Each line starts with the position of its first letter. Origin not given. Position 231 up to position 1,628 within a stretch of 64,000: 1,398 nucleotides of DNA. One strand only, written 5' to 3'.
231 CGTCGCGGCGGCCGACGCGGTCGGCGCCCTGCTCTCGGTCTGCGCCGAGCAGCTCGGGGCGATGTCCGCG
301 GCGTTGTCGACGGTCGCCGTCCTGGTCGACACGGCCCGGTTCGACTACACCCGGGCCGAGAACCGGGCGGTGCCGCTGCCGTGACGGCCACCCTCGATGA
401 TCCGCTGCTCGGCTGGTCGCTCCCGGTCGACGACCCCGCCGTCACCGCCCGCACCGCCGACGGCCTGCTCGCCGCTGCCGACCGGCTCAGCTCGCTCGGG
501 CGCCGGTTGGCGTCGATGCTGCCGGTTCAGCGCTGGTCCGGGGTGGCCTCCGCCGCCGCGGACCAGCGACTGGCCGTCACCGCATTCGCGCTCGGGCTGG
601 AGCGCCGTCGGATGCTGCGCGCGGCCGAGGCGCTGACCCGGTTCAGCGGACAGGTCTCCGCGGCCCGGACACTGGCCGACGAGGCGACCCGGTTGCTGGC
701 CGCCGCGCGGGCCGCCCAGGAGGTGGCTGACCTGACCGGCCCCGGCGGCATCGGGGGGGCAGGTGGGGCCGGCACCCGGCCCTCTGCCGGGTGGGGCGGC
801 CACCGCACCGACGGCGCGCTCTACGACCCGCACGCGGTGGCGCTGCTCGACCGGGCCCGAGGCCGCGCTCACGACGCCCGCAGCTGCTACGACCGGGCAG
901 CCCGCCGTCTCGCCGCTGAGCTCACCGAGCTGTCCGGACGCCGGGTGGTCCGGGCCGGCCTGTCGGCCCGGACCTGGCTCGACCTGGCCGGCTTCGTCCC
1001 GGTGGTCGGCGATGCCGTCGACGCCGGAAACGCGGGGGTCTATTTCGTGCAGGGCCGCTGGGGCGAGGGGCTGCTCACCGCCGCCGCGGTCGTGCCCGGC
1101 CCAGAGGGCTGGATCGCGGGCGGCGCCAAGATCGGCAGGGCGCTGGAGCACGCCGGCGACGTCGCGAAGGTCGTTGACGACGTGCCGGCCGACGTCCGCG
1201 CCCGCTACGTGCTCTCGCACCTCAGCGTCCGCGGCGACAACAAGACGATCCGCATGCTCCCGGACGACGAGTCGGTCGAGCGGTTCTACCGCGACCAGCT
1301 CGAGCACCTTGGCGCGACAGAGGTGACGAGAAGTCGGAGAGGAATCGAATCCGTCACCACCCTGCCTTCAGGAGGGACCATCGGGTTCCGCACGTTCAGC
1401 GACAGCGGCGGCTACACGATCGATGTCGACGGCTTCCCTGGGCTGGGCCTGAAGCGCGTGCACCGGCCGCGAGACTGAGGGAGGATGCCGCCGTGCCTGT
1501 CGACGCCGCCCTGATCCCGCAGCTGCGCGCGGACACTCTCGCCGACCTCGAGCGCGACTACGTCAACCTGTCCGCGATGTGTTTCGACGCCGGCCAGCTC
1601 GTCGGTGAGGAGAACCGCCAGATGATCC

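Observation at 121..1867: Three-gene T7SS-style polymorphic toxin / immunity module with an unassigned C-terminal toxin domain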

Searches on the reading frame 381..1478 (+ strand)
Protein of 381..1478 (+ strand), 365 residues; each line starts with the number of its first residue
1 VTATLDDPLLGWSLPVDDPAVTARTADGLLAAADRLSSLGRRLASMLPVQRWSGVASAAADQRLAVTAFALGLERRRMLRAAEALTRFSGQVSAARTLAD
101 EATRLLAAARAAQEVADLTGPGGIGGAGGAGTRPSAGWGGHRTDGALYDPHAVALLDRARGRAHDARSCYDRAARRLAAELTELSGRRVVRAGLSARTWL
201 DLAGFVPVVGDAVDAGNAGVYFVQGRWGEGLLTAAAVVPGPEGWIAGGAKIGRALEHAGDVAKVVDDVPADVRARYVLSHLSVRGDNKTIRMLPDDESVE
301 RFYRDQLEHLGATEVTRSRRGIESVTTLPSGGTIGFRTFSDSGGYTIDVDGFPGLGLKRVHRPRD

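Call 4: search_protein_families(library=pfam, proteins=[window:381-1478:+], max_evalue=10)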
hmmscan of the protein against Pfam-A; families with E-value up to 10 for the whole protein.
window:381-1478:+ (365 aa): 2 families
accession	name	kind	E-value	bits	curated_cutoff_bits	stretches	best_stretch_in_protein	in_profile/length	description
PF18879.6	EspA_EspE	-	0.038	14.8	27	1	27-59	10-42/84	EspA/EspE family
PF14085.11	DUF4265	-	0.046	14.2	27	1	260-313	29-78/115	Domain of unknown function (DUF4265)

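Call 5: search_protein_families(library=ncbifam, proteins=[window:381-1478:+], max_evalue=10)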
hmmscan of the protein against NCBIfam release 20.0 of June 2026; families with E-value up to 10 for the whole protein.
window:381-1478:+ (365 aa): 0 families

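Call 6: find_homologous_proteins(query=window:381-1478:+)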
Query window:381-1478:+ (365 aa): 53 proteins with E <= 0.001 among 8000 candidates.
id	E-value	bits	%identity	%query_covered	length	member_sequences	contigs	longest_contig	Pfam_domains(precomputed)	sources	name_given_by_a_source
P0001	1.1e-230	783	100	100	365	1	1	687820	-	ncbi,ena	-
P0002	1.9e-181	621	81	100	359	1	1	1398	-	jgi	jgi:hypothetical protein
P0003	4.3e-177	607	79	100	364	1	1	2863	-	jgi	jgi:hypothetical protein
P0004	5.1e-171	587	77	100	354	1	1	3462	-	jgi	jgi:hypothetical protein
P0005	7.6e-166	570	75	100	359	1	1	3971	-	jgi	jgi:hypothetical protein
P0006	1.1e-165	569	75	100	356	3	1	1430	-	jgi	-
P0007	8.2e-164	563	76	100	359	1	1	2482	-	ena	-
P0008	9.7e-160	550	75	100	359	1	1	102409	-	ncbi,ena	-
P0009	5.7e-159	547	74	100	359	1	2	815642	-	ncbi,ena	-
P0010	6.7e-159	547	75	100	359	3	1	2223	-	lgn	-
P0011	1.8e-148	513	70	100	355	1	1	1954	-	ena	-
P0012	1.5e-146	506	70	100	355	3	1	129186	-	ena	-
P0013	1.4e-145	503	70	99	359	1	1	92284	-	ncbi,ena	-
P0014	6.5e-143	494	69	99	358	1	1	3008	-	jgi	jgi:hypothetical protein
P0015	1.6e-142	493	69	100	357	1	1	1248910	-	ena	-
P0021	7.0e-102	359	54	97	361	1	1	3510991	-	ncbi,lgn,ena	-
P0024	3.4e-97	344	55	98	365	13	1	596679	-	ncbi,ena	-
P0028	1.5e-94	335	53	99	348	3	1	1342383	-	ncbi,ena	-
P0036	1.3e-67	247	44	96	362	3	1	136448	-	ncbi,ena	-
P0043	4.6e-53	199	50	72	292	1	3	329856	-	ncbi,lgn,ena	-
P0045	3.2e-38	150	43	74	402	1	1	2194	PF11429.13,PF21725.4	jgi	jgi:hypothetical protein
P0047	1.4e-33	135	38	83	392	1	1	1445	PF11429.13,PF21725.4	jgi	jgi:hypothetical protein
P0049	4.6e-32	130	36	95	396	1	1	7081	-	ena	-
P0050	1.2e-27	115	44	58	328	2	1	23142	PF11429.13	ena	-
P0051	2.1e-26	111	46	53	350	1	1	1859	PF11429.13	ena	-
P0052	4.2e-26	110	42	62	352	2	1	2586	PF11429.13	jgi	jgi:hypothetical protein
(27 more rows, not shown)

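Call 8: search_protein_families(library=pfam, proteins=[P0045, P0047, P0049, P0021, P0036, P0043, P0008, P0015, P0024, P0028], max_evalue=1)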
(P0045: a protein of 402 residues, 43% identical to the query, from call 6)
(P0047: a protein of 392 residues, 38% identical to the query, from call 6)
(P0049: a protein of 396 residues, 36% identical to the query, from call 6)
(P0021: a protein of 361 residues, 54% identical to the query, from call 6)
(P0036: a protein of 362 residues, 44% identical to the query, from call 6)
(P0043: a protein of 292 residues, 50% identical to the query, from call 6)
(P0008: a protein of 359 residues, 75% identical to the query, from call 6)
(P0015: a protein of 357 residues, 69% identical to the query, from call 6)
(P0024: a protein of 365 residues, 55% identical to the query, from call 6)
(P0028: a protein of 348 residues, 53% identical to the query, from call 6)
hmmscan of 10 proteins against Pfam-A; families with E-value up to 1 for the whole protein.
P0045 (402 aa): 3 families
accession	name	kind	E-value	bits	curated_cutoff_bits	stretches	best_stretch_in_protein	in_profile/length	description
PF11429.13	Colicin_D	-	6.9e-10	39.6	25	1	309-394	1-83/84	Colicin D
PF21725.3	T7SS_signal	-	3.2e-05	24.4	27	1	22-121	70-169/241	Putative T7SS secretion signal domain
PF06013.18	WXG100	-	0.089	13.5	27.3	1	24-69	5-53/86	Proteins of 100 residues with WXG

P0047 (392 aa): 2 families
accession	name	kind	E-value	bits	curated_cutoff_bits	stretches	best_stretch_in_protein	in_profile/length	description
PF21725.3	T7SS_signal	-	3.3e-06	27.6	27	1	13-113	70-171/241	Putative T7SS secretion signal domain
PF11429.13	Colicin_D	-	9.9e-06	26.3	25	1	300-385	1-83/84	Colicin D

P0049 (396 aa): 2 families
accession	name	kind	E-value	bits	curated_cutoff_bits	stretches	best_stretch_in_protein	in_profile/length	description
PF21725.3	T7SS_signal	-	0.0027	18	27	1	15-116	68-169/241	Putative T7SS secretion signal domain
PF11429.13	Colicin_D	-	0.0062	17.3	25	1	304-389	1-83/84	Colicin D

P0021 (361 aa): 1 family
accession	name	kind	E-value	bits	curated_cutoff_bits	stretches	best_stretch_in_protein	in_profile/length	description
PF14980.11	TIP39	-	0.0023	18.2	27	1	51-83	2-34/51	TIP39 peptide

P0036 (362 aa): 0 families

P0043 (292 aa): 0 families

P0008 (359 aa): 3 families
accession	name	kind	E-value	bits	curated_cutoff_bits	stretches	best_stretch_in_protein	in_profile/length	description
PF21848.1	DUF6907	-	0.0091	17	26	1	18-45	89-116/116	Domain of unknown function (DUF6907)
PF18879.6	EspA_EspE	-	0.046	14.6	27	1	25-59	8-42/84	EspA/EspE family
PF13430.11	DUF4112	-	0.14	12.8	23.3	1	193-217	27-51/105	Domain of unknown function (DUF4112)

P0015 (357 aa): 2 families
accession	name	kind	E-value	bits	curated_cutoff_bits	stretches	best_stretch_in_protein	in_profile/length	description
PF14085.11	DUF4265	-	0.09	13.2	27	1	262-303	34-76/115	Domain of unknown function (DUF4265)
PF13430.11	DUF4112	-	0.1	13.2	23.3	1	191-211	27-93/105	Domain of unknown function (DUF4112)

P0024 (365 aa): 1 family
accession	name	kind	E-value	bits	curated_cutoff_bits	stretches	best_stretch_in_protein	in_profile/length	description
PF21725.3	T7SS_signal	-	0.22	11.8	27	1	24-178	76-231/241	Putative T7SS secretion signal domain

P0028 (348 aa): 2 families
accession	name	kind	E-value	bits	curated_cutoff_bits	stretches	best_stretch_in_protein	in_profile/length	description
PF21725.3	T7SS_signal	-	0.0085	16.4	27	1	23-174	80-230/241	Putative T7SS secretion signal domain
PF13430.11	DUF4112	-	0.25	12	23.3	1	194-213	29-48/105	Domain of unknown function (DUF4112)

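Call 9: find_encoding_contigs(protein=window:381-1478:+, flank=10000, max_places=4)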
Protein window:381-1478:+ (365 aa): no gene with exactly this product is on record in the collection.

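Call 10: find_encoding_contigs(protein=P0001, flank=10000, max_places=4)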
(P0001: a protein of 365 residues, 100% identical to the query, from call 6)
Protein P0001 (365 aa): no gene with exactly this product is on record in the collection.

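Call 11: find_encoding_contigs(protein=P0009, flank=10000, max_places=3)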
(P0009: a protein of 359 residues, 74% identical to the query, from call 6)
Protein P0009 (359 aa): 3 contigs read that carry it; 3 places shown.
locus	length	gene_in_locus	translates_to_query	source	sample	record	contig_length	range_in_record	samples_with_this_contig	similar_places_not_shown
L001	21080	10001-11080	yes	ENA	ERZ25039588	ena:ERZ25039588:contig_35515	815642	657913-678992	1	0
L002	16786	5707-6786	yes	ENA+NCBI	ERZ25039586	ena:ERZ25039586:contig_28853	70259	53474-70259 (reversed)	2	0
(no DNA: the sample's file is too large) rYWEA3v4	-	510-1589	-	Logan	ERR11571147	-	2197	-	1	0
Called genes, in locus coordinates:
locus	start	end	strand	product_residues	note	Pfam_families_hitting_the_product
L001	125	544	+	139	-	PF03176:MMPL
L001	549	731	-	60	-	-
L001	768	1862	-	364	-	PF02163:Peptidase_M50 (weak)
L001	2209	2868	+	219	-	PF13280:WYL (weak), PF25583:WCX (weak)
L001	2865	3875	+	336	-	PF13280:WYL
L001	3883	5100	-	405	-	PF04542:Sigma70_r2, PF08281:Sigma70_r4_2, PF20239:DUF6596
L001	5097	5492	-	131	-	PF03795:YCII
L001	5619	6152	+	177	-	PF18029:Glyoxalase_6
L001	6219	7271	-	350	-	-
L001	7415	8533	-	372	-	PF00933:Glyco_hydro_3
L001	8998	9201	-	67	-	PF00313:CSD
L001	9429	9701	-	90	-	PF13275:S4_2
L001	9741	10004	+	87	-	-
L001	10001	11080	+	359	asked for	-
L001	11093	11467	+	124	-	-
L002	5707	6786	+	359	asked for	-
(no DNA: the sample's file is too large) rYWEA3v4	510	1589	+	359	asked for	-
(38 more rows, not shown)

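Call 12: find_encoding_contigs(protein=P0021, flank=10000, max_places=3)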
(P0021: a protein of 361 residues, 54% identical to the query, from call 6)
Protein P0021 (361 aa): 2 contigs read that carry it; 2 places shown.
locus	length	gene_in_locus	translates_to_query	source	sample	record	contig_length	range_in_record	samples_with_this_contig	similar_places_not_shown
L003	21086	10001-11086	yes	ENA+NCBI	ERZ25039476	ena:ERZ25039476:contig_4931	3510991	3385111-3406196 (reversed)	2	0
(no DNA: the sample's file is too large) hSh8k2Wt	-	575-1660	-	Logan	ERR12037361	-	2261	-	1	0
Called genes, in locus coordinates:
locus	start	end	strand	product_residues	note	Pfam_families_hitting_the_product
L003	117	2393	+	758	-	PF03176:MMPL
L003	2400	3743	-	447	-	PF02163:Peptidase_M50 (weak)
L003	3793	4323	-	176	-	PF00255:GSHPx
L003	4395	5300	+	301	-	PF13280:WYL, PF25583:WCX (weak)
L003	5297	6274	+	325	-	PF13280:WYL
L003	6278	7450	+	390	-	PF13091:PLDc_2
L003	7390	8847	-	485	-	PF00933:Glyco_hydro_3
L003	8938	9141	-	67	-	PF00313:CSD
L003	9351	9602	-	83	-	PF13275:S4_2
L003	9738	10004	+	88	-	-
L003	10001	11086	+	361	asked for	-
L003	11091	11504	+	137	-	-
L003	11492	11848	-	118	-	-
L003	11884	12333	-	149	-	PF18029:Glyoxalase_6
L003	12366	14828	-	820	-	PF01266:DAO, PF07992:Pyr_redox_2 (faint), PF13450:NAD_binding_8 (faint), PF16350:FAO_M, PF01571:GCV_T, PF04268:SoxG (weak), PF08669:GCV_T_C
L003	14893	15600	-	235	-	PF02525:Flavodoxin_2, PF03358:FMN_red (weak)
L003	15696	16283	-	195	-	-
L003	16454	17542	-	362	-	PF13830:DUF4192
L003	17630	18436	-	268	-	PF06724:DUF1206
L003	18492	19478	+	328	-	PF00248:Aldo_ket_red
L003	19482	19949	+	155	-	PF03013:Pyr_excise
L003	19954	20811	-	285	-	PF02678:Pirin, PF05726:Pirin_C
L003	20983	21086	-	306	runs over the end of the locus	PF03883:H2O2_YaaD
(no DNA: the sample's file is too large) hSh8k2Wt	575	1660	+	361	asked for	-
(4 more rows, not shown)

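Call 13: find_encoding_contigs(protein=P0049, flank=6000, max_places=2)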
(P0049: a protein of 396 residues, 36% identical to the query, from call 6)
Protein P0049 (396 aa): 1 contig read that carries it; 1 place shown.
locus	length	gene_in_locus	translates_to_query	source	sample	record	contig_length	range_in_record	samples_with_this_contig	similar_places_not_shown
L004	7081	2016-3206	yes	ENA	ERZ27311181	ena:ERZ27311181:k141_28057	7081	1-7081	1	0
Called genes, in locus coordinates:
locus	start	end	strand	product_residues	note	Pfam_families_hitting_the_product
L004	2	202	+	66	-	?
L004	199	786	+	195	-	PF02133:Transp_cyt_pur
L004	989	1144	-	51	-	-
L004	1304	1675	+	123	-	-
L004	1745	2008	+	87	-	-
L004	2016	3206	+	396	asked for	-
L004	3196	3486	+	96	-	PF09204:Colicin_immun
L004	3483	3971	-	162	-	-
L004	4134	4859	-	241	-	PF00440:TetR_N, PF13305:TetR_C_33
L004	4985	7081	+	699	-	?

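Call 14: find_encoding_contigs(protein=P0043, flank=8000, max_places=2)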
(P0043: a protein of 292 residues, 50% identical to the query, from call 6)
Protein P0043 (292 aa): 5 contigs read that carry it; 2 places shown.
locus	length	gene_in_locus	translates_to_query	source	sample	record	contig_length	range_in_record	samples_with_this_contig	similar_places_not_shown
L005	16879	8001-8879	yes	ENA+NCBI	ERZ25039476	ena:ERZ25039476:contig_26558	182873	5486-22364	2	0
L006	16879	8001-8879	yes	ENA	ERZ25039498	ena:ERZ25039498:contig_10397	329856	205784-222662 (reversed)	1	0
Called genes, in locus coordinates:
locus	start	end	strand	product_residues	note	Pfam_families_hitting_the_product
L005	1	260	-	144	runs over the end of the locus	-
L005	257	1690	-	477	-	PF01496:V_ATPase_I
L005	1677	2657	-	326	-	-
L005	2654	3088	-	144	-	-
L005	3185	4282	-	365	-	PF01979:Amidohydro_1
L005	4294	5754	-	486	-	PF00933:Glyco_hydro_3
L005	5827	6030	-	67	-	PF00313:CSD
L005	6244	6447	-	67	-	PF13275:S4_2, PF01479:S4 (weak)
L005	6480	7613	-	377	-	PF01494:FAD_binding_3 (weak)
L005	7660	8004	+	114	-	-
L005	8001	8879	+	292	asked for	-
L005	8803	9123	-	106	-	-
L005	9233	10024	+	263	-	PF00376:MerR, PF13411:MerR_1, PF09278:MerR-DNA-bind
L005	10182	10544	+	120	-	PF02635:DsrE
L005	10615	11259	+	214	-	-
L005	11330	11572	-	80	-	-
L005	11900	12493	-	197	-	-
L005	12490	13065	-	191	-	PF07638:Sigma70_ECF, PF04542:Sigma70_r2, PF08281:Sigma70_r4_2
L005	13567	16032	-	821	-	PF01266:DAO, PF07992:Pyr_redox_2 (weak), PF13450:NAD_binding_8 (weak), PF16350:FAO_M, PF01571:GCV_T, PF08669:GCV_T_C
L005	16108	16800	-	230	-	PF02525:Flavodoxin_2, PF03358:FMN_red (weak)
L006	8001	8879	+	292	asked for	-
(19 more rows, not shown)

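Call 35: search_protein_families(library=pfam, alignment_id=A3, max_evalue=10)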
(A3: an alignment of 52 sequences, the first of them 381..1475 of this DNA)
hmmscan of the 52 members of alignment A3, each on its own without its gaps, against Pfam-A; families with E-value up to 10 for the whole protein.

A. member 1, window:381-1475:+ (365 aa): 2 families
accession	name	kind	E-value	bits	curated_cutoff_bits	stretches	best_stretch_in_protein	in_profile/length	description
PF18879.6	EspA_EspE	-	0.038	14.8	27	1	27-59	10-42/84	EspA/EspE family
PF14085.11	DUF4265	-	0.046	14.2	27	1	260-313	29-78/115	Domain of unknown function (DUF4265)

B. families by the number of members that match (of 52 scanned): 24 families
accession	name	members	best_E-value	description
PF21725.3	T7SS_signal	20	3.3e-06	Putative T7SS secretion signal domain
PF13430.11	DUF4112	14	0.06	Domain of unknown function (DUF4112)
PF18879.6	EspA_EspE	11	0.025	EspA/EspE family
PF21848.1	DUF6907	9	0.0091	Domain of unknown function (DUF6907)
PF11429.13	Colicin_D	8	6.9e-10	Colicin D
PF14085.11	DUF4265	4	0.032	Domain of unknown function (DUF4265)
PF06013.18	WXG100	2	0.066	Proteins of 100 residues with WXG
PF19961.5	EAD8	2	0.068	Effector-associated domain 8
PF14449.11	PT-TG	2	2.8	Pre-toxin TG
PF14980.11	TIP39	1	0.0023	TIP39 peptide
PF22888.1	FIMAH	1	0.023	FIMAH domain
PF13720.11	Acetyltransf_11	1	0.071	Udp N-acetylglucosamine O-acyltransferase; Domain 2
PF16535.10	T3SSipB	1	0.072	Type III cell invasion protein SipB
PF02895.20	H-kinase_dim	1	0.09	Signal transducing histidine kinase, homodimeric domain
PF13307.12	Helicase_C_2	1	0.12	Helicase C-terminal domain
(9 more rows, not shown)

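Call 39: find_related_loci(query=A3, collection=genome_contigs, flank=4000)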
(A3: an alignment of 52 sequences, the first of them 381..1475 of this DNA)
Query A3 (365 aa) in genome_contigs; peptide patterns used: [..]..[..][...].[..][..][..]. (x = any residue, [..] = any of these).
599 stretches matched a pattern (row limit reached: there are more); 4 encode a relative of the query (tblastn E <= 1e-3); 4 distinct loci.
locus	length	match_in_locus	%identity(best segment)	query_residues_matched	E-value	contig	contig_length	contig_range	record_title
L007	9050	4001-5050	55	7-362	2e-95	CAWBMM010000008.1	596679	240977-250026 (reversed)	MAG: uncultured Actinomycetota bacterium isolate MFD02159.bin.2.90 genome assembly, contig: contig_49344, whole genome s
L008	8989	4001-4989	63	1-338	1e-91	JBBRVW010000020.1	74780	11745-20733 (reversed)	MAG: Actinomycetes bacterium isolate La3_metabat2.260 La3_metabat2.260_K_2482676_L_74780_cov_32.7844, whole genome shotg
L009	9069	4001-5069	70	1-365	2e-129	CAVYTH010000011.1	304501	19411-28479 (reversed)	MAG: uncultured Actinomycetota bacterium isolate MFD05567.bin.2.111 genome assembly, contig: contig_43061, whole genome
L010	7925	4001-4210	46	200-268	3e-8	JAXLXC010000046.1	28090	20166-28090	MAG: Chloroflexota bacterium isolate STL-CHL39 C3.138.fa-46, whole genome shotgun sequence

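Call 56: search_solved_structures(query=A3, max_evalue=10)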
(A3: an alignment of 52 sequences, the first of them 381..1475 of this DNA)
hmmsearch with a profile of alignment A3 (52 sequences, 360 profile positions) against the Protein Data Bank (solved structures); distinct sequences matched with E-value up to 10: 7.
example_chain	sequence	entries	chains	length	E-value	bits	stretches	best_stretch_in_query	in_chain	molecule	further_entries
1nov_D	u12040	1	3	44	0.35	13.1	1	219-243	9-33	NODAMURA VIRUS COAT PROTEINS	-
8iah_U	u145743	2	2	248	0.54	12.5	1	57-171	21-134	Tropomyosin-1.9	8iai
5a0z_A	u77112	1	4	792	1.4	11.2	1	59-124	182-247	CHOLINE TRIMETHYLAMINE LYASE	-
5a0u_A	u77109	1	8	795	1.4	11.2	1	59-124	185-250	CHOLINE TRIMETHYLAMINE LYASE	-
2b9c_A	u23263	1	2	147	2.1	10.6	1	90-171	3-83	striated-muscle alpha tropomyosin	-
9f3w_A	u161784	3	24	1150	3.9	9.7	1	59-124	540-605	Choline trimethylamine-lyase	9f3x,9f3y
8zb7_O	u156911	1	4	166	9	8.5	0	70-171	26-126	Tropomyosin alpha-1 chain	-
